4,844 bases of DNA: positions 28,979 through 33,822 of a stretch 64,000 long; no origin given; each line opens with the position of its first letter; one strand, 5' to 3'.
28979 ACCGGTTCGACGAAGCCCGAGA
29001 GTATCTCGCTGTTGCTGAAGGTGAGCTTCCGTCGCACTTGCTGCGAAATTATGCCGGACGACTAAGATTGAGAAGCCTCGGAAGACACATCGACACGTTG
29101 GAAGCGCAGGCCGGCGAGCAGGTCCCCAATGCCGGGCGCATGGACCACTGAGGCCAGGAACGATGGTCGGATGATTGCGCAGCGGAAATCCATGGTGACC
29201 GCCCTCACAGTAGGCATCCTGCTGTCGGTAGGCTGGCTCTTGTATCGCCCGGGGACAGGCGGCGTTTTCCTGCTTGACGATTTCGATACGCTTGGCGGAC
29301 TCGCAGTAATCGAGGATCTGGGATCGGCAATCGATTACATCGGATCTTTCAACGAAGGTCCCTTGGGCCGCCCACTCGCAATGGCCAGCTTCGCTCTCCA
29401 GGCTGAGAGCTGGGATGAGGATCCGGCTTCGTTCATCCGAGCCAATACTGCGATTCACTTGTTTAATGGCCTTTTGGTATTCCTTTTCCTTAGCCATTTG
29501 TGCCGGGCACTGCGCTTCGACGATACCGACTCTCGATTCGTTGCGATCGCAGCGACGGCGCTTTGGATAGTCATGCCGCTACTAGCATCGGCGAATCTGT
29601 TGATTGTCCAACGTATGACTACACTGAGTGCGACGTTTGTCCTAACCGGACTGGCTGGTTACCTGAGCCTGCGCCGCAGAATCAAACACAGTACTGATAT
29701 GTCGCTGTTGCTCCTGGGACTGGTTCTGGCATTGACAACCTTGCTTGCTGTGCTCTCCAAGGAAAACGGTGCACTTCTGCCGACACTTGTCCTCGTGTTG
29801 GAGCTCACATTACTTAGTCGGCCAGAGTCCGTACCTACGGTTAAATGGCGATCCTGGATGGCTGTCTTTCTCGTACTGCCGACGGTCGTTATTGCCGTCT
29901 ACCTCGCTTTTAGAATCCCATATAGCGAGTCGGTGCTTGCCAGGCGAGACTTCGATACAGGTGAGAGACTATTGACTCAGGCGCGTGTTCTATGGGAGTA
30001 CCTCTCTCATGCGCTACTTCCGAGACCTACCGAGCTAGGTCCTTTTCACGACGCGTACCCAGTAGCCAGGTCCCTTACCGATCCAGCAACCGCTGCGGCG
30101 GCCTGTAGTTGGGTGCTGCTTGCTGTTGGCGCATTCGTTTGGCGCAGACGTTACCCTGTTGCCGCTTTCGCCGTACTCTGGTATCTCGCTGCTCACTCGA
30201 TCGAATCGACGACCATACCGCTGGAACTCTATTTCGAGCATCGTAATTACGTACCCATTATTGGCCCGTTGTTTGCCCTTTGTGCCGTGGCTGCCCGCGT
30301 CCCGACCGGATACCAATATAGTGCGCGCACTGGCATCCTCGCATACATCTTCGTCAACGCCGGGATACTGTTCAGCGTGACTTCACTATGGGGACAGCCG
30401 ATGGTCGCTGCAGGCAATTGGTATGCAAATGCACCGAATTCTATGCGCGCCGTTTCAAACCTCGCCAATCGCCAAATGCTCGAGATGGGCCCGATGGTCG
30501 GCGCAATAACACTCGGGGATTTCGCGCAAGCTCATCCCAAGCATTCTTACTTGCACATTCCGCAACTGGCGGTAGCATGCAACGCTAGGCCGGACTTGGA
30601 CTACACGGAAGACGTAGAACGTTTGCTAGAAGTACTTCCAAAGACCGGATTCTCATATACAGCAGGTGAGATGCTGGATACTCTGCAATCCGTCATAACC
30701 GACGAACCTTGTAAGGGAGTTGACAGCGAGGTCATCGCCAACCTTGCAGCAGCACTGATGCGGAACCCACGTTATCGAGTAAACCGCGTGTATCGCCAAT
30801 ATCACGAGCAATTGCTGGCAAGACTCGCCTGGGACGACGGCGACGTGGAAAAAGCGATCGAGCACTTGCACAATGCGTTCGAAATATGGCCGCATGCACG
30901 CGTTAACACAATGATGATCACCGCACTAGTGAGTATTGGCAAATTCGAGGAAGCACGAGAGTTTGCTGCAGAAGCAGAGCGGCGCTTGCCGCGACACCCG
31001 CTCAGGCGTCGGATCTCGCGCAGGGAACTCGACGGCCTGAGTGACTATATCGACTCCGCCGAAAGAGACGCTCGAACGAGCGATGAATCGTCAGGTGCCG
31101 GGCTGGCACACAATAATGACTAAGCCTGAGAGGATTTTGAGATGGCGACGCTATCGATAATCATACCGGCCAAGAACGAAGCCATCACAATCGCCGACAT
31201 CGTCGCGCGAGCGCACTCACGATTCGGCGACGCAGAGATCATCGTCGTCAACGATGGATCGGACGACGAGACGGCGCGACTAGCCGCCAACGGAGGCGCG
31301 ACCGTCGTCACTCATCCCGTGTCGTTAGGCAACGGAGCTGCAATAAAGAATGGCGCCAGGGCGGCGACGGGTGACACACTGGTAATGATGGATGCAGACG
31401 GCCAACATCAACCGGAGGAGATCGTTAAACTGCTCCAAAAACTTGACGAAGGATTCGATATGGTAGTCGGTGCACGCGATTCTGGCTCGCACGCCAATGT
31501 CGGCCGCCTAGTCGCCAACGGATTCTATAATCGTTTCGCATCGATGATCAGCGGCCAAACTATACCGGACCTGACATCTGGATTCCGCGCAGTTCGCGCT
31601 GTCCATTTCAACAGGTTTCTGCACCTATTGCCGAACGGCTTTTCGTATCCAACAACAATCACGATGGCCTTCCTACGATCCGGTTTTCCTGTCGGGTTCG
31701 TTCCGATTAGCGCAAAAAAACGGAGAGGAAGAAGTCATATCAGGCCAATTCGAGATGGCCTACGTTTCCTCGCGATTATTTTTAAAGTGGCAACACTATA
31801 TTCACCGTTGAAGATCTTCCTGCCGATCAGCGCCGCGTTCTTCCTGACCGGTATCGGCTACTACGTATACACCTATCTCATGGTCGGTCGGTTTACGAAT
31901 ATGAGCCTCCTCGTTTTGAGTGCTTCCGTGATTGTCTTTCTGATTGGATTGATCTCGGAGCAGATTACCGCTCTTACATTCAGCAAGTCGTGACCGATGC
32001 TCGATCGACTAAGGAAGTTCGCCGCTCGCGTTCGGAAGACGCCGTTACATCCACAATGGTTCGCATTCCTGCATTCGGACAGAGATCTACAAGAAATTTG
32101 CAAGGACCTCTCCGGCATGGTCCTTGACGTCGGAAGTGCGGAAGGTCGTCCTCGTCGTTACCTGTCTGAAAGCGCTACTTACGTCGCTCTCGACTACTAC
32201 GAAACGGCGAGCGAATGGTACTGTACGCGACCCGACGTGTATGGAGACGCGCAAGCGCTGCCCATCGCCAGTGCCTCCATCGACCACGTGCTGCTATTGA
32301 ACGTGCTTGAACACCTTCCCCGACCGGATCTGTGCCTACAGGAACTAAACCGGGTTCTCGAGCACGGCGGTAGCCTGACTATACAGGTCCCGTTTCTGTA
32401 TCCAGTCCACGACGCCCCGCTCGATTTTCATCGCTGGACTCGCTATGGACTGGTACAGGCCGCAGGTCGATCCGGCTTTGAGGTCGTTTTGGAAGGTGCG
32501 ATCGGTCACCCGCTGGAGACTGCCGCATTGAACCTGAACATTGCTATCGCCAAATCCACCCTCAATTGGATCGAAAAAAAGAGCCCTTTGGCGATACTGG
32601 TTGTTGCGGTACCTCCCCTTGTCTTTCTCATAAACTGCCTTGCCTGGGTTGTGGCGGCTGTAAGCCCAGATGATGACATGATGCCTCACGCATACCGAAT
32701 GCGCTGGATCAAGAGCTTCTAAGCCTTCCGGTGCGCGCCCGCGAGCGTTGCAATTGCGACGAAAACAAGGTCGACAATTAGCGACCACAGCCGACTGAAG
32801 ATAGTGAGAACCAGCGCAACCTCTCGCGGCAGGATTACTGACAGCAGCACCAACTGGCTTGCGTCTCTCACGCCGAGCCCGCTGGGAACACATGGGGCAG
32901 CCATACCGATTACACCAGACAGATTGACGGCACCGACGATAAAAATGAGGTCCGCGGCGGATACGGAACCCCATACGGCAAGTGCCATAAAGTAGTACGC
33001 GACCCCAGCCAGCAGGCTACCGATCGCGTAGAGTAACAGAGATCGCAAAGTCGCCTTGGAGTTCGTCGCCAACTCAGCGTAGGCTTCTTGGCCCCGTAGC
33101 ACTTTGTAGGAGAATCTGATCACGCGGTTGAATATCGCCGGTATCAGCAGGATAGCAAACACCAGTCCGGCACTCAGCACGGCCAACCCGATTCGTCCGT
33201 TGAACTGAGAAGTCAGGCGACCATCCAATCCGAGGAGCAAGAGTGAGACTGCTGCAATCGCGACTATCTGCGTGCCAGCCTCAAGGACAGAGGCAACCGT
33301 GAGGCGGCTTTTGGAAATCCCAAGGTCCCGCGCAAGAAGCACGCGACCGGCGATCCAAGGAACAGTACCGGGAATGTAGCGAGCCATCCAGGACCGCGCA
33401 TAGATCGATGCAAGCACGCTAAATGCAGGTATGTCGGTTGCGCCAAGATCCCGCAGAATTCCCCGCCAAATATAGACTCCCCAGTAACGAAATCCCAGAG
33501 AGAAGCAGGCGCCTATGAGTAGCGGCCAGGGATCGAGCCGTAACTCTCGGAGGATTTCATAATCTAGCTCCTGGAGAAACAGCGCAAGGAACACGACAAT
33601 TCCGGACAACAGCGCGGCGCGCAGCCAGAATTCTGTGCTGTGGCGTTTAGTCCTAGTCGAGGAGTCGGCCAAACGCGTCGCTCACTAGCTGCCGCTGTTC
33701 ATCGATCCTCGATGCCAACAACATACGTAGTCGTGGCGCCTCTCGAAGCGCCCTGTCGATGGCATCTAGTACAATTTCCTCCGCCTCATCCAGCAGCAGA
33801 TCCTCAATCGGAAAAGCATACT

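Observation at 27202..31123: Tandem duplicated TMTC/PMT-like GT-C transferases, one per pilin paralog?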

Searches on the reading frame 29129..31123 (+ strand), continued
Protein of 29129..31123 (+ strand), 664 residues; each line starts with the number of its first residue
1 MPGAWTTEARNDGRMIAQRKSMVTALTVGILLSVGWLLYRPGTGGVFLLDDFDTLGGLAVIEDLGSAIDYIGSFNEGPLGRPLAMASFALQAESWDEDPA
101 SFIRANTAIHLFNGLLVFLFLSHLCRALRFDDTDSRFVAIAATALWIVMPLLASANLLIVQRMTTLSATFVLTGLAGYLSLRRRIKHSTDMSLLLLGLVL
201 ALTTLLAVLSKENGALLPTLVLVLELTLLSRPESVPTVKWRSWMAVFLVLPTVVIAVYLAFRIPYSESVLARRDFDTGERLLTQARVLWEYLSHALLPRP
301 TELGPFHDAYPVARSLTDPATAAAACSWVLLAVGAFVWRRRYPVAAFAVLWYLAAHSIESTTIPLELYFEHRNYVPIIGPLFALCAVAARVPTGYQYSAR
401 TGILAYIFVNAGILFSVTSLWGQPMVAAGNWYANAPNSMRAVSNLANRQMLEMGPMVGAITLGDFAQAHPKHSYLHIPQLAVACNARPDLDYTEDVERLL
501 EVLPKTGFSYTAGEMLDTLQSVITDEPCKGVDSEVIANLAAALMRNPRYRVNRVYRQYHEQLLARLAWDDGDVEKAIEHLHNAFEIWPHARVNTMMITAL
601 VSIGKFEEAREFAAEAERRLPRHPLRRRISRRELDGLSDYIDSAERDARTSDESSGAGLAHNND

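Call 76: search_protein_representatives(alignment_id=A1)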
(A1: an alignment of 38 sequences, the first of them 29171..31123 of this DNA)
Query: 38 sequences, 651 profile positions. Proteins with E-value up to 0.001 (for the whole library): 22040; up to 1e-10: 11933; up to 1e-30: 5520. The best 150 are listed.
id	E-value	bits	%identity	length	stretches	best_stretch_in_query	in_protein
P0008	0.0e+00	1042.6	-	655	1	4-646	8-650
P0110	7.6e-286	965.9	-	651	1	5-649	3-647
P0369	2.1e-278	941.3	-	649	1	2-642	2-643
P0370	8.1e-235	797.3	-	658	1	5-634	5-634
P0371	2.7e-231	785.6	-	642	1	6-637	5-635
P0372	3.1e-229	778.8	-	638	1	3-635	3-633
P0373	1.3e-211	720.6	-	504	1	137-637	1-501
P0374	2.1e-201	686.8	-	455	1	5-443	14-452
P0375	1.2e-197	674.5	-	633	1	6-632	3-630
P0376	3.1e-196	669.8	-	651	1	8-642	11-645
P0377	6.7e-195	665.4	-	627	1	15-632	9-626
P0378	4.7e-193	659.3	-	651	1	7-628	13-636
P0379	2.1e-190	650.5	-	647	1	8-639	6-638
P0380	1.3e-188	644.6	-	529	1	116-636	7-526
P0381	5.1e-185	632.7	-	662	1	9-646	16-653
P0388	1.2e-167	575.3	-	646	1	7-630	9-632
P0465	1.5e-135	469.3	-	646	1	11-628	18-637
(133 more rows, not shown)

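Call 82: list_cluster_members(proteins=[window:29171-31120:+, window:31142-31990:+, window:36358-36786:+, window:37033-37524:+, window:37691-39406:+, window:39439-40653:+, P0388, P0465, P0008, P0110])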
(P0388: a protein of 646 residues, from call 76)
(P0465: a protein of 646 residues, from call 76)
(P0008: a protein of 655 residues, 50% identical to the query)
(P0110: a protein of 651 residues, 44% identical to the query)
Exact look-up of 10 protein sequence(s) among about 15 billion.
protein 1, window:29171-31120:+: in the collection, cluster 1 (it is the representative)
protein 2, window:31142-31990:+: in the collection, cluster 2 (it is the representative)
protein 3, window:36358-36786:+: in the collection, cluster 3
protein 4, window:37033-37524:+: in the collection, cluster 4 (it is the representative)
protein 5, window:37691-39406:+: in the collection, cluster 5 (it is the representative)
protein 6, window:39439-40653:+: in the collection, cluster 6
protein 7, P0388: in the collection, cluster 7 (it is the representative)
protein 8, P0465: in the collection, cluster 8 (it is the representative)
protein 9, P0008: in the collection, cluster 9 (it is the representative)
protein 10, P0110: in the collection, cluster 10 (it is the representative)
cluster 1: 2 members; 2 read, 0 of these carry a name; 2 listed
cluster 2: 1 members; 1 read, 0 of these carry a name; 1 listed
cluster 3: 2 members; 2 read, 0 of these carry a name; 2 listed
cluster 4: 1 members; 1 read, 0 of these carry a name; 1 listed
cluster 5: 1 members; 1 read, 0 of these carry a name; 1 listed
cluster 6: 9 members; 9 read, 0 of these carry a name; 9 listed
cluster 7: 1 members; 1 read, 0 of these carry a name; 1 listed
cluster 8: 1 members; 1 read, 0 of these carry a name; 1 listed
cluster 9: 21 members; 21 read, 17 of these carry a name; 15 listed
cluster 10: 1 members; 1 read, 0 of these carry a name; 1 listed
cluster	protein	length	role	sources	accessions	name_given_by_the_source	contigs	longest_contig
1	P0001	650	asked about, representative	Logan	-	-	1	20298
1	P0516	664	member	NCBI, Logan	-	-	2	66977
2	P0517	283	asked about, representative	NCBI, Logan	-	-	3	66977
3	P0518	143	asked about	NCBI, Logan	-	-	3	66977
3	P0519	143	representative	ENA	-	-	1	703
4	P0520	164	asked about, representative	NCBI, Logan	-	-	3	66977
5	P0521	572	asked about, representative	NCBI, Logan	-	-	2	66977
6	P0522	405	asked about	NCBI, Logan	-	-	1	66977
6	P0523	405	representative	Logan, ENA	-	-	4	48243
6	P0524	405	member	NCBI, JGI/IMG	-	-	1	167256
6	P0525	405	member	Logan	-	-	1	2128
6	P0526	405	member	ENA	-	-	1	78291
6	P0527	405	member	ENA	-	-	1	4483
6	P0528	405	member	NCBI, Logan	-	-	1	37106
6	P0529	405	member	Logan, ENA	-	-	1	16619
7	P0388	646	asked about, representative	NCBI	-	-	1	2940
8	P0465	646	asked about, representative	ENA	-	-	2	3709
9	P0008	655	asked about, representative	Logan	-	-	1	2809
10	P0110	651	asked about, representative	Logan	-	-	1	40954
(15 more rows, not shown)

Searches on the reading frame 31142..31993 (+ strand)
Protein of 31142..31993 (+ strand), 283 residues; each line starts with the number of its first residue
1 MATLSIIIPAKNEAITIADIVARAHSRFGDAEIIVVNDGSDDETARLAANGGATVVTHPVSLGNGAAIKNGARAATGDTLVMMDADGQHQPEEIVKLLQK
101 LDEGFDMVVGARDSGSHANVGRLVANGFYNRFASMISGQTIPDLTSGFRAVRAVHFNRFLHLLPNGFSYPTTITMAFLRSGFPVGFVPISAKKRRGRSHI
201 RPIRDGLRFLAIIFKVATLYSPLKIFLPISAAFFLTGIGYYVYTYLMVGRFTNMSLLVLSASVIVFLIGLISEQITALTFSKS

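Call 3: search_protein_families(library=pfam, proteins=[window:31142-31993:+], max_evalue=0.01)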
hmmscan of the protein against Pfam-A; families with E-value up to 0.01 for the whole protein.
window:31142-31993:+ (283 aa): 6 families
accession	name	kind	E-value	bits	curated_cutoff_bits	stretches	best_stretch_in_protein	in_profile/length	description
PF00535.33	Glycos_transf_2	-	2.6e-27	96.3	23.3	1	5-154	1-162/168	Glycosyl transferase family 2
PF13641.12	Glyco_tranf_2_3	-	1.9e-09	38.3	27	1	4-139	3-151/230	Glycosyltransferase like family 2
PF12804.13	NTP_transf_3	-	0.00076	20.1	27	1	19-117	28-128/160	MobA-like NTP transferase domain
PF10111.15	Glyco_tranf_2_2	-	0.0017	18.3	27.3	1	5-99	1-104/276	Glycosyltransferase like family 2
PF13704.12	Glyco_tranf_2_4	-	0.0024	18.7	27.5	1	11-62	1-52/98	Glycosyl transferase family 2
PF13506.12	Glyco_transf_21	-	0.0045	16.9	21.7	1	67-137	21-92/174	Glycosyl transferase family 21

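Call 6: search_protein_families(library=ncbifam, proteins=[window:31142-31993:+], max_evalue=0.1)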
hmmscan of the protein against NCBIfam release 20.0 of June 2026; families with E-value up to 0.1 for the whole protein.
window:31142-31993:+ (283 aa): 22 families
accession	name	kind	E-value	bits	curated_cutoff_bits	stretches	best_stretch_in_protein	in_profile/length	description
TIGR04182.1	glyco_TIGR04182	equivalog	1.1e-39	136.6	325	1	5-273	3-280/293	S-layer glycoprotein N-glycosyltransferase AglJ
NF058614.1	PPMAGASynPpgS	equivalog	4.2e-27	95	370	1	6-137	4-139/226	polyprenyl-phospho-N-acetylgalactosaminyl synthase PpgS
NF041391.1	DPhHxTase_Halo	equivalog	9e-22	77.1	375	1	12-217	5-209/213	dolichyl-phosphate hexose transferase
NF007986.1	PRK10714.1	equivalog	1.3e-16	60.5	529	1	3-161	7-174/316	undecaprenyl-phosphate 4-deoxy-4-formamido-L-arabinose transferase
NF047588.1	GlcsyltransPgfSStrep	equivalog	1.5e-16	60.5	500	1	4-160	3-168/308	glycosyltransferase PgfS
TIGR04283.1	glyco_like_mftF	equivalog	7e-16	58.5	182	1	4-100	1-95/221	TIGR04283 family arsenosugar biosynthesis glycosyltransferase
NF010496.0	PRK13915.1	equivalog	9.8e-14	51.1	262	1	3-98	32-139/307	glucosyl-3-phosphoglycerate synthase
TIGR03965.1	mycofact_glyco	equivalog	1.2e-11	44.2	280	1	3-111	75-189/467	mycofactocin biosynthesis glycosyltransferase MftF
TIGR03937.1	PgaC_IcaA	equivalog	6.3e-11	41.9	422.3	1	3-102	46-151/407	poly-beta-1,6-N-acetyl-D-glucosamine synthase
NF041875.1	EPS_EpsD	equivalog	5.6e-08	32.6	370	1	4-109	1-112/325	exopolysaccharide biosynthesis glycosyltransferase EpsD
TIGR03469.1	HpnB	hypoth_equivalog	7.2e-07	28.5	379.25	1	4-103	46-162/386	hopene-associated glycosyltransferase HpnB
NF007482.0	PRK10073.1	equivalog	5e-06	25.7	423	1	3-99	7-108/334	glycosyltransferase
NF041865.1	EpsU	equivalog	1.7e-05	24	700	1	3-106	40-152/394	exopolysaccharide biosynthesis GT2 family glycosyltransferase EpsU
NF050050.1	ProtGlycPglI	equivalog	3.2e-05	23.5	500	1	1-110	1-117/306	GalNAc(5)-diNAcBac-PP-undecaprenol beta-1,3-glucosyltransferase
NF053846.1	glyco_with_XrtP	equivalog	0.00011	21.1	520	1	6-49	45-88/440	XrtP-associated glycosyltransferase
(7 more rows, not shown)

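Call 59: search_solved_structures(query=window:31142-31993:+, max_evalue=0.001)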
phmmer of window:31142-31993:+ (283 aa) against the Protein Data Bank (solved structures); distinct sequences matched with E-value up to 0.001: 15.
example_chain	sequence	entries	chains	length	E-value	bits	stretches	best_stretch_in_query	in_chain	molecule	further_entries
9hwj_A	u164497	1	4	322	8.3e-16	61.6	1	4-217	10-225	Undecaprenyl-phosphate 4-deoxy-4-formamido-L-arabinose transferase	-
9bhc_C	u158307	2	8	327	1.6e-14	57.4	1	4-163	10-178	Undecaprenyl-phosphate 4-deoxy-4-formamido-L-arabinose transferase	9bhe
8vxh_A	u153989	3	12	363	2.2e-14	57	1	4-162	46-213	Undecaprenyl-phosphate 4-deoxy-4-formamido-L-arabinose transferase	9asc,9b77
5mlz_A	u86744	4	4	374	1.4e-12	51.1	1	4-169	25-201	Dolichol monophosphate mannose synthase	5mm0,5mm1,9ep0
5eke_A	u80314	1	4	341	1.9e-09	40.8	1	3-158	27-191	Uncharacterized glycosyltransferase sll0501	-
5ekp_C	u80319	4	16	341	2e-09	40.7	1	3-157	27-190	Uncharacterized glycosyltransferase sll0501 | Glycosyltransferase sll0501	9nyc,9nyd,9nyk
9nye_A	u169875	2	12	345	2.1e-09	40.6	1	3-157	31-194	Glycosyltransferase sll0501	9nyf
7pdo_A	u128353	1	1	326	1.1e-05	28.5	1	3-110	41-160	Glucosyl-3-phosphoglycerate synthase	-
7p5l_A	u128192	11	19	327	1.1e-05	28.5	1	3-110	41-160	Glucosyl-3-phosphoglycerate synthase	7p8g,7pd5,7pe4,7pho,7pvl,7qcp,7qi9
4y6n_A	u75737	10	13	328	0.00014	24.8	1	3-87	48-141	Glucosyl-3-phosphoglycerate synthase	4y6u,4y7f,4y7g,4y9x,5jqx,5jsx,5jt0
4ddz_A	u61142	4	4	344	0.00015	24.8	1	3-87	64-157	GLUCOSYL-3-PHOSPHOGLYCERATE SYNTHASE (GpgS) | Glucosyl-3-phosphoglycerate synthase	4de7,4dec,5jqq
3e25_A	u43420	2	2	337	0.00015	24.7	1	3-87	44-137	Putative uncharacterized protein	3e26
6p61_A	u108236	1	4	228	0.00024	24.1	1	3-100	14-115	Glycosyltransferase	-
2z87_A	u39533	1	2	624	0.00038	23.4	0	4-128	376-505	Chondroitin synthase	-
2z86_A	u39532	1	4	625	0.00038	23.4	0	4-128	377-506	Chondroitin synthase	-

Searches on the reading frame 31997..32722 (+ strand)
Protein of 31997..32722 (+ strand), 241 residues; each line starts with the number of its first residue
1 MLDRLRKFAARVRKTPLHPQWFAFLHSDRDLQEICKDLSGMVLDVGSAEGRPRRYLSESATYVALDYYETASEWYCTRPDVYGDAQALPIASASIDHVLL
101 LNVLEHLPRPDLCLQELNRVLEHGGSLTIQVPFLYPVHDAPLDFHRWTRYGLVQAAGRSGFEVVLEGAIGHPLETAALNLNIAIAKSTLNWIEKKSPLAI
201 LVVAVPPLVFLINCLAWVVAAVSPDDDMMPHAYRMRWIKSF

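Call 3: search_protein_families(library=pfam, proteins=[window:31997-32722:+], max_evalue=0.01)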
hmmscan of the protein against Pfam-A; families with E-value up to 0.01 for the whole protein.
window:31997-32722:+ (241 aa): 5 families
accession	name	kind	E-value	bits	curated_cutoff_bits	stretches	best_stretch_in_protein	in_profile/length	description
PF08241.18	Methyltransf_11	-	3.2e-14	53.8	21.2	1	43-128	1-94/95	Methyltransferase domain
PF13489.12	Methyltransf_23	-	1.7e-08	34.8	27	1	37-152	21-136/164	Methyltransferase domain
PF13649.12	Methyltransf_25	-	2.9e-08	34.7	27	1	42-125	1-97/97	Methyltransferase domain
PF13847.12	Methyltransf_31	-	2.6e-06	27.6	27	1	83-131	61-111/145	Methyltransferase domain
PF08242.18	Methyltransf_12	-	4.4e-06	27.8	30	1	43-127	1-98/98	Methyltransferase domain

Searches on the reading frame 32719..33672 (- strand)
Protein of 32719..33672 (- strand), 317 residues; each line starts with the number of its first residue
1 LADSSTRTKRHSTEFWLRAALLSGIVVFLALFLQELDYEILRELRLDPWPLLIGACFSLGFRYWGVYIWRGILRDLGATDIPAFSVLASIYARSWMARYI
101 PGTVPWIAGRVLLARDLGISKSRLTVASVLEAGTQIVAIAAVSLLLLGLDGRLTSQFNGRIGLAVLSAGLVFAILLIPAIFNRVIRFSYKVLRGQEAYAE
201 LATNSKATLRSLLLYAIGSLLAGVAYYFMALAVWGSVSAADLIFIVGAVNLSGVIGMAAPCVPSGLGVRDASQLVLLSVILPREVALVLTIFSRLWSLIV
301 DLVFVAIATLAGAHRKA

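Call 3: search_protein_families(library=pfam, proteins=[window:32719-33672:-], max_evalue=0.01)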
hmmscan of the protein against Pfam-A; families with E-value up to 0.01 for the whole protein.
window:32719-33672:- (317 aa): 1 family
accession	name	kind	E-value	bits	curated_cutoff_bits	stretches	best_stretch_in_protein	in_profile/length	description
PF03706.18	LPG_synthase_TM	-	3.7e-15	56.6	33.4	1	19-302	5-299/302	Lysylphosphatidylglycerol synthase TM region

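Call 6: search_protein_families(library=ncbifam, proteins=[window:32719-33672:-], max_evalue=0.1)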
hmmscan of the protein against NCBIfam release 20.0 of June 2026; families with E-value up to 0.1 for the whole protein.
window:32719-33672:- (317 aa): 0 families
